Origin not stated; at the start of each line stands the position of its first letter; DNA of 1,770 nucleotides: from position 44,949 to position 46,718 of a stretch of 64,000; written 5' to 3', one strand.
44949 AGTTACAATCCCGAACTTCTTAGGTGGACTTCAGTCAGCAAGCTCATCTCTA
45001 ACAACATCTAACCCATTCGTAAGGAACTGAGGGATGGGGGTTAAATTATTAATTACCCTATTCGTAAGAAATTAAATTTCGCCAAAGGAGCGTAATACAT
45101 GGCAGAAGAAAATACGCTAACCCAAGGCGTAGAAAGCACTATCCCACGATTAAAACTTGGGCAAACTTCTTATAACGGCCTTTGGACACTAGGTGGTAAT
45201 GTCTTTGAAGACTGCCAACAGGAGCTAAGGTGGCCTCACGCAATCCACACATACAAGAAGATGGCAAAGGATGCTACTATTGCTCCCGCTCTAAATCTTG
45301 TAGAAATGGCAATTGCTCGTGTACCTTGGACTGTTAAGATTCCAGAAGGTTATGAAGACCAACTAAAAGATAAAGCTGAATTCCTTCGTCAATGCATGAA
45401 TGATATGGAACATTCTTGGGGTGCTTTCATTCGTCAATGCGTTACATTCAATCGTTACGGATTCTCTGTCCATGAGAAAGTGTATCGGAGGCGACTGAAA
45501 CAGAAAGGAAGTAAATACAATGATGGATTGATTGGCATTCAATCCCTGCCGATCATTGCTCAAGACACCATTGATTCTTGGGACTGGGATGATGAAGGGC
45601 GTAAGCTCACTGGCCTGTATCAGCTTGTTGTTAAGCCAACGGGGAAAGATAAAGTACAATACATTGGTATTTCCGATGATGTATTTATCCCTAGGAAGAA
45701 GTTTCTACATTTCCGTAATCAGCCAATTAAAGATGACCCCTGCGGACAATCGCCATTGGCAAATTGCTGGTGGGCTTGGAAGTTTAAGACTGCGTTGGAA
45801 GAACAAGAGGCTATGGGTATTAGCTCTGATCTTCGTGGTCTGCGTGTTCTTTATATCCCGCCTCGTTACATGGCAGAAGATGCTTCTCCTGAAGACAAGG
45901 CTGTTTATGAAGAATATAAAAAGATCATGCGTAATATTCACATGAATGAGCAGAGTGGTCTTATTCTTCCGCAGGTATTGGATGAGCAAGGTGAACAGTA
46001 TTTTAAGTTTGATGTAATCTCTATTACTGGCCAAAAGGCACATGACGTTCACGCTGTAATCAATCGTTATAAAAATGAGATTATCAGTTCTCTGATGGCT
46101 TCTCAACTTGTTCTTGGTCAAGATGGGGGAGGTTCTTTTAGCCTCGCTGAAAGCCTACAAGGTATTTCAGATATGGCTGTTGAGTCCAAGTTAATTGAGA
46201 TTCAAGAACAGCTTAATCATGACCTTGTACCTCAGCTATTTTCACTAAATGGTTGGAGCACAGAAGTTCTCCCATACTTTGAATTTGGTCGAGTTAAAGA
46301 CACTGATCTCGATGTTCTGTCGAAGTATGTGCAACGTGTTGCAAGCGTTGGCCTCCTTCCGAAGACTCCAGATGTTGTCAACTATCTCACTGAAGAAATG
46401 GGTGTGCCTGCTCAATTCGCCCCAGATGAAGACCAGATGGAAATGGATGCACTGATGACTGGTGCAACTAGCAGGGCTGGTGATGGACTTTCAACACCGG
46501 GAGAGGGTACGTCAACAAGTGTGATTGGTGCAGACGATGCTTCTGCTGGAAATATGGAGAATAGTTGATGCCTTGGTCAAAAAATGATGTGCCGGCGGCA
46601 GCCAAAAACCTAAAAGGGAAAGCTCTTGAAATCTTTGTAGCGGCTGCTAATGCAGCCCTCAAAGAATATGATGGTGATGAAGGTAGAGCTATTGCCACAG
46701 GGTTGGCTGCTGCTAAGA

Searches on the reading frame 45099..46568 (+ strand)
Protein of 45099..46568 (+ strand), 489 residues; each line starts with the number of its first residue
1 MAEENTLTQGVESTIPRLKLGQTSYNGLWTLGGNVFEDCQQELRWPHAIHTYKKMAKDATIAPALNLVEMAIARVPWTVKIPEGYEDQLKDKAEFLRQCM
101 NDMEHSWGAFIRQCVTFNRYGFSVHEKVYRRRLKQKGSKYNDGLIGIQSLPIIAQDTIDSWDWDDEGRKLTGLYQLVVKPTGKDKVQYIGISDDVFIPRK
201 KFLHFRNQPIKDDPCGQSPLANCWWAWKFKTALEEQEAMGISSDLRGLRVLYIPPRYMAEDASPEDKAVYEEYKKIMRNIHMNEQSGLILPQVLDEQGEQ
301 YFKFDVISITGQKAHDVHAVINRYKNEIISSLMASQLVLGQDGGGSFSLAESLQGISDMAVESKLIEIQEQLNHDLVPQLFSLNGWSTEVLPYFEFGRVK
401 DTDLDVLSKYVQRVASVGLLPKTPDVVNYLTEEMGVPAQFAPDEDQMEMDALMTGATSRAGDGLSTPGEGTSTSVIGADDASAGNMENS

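Call 62: search_protein_families(library=phrogs, proteins=[window:45099-46568:+], max_evalue=0.00001)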
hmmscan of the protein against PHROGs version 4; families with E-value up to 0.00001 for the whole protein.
window:45099-46568:+ (489 aa): 3 families
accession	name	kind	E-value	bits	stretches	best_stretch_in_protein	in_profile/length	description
phrog_113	-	head and packaging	4e-80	271.4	1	40-472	57-437/1272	portal protein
phrog_30239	-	unknown function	1.6e-15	58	1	42-311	54-337/349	-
phrog_28799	-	unknown function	3.3e-09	37.9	1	17-153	23-159/178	-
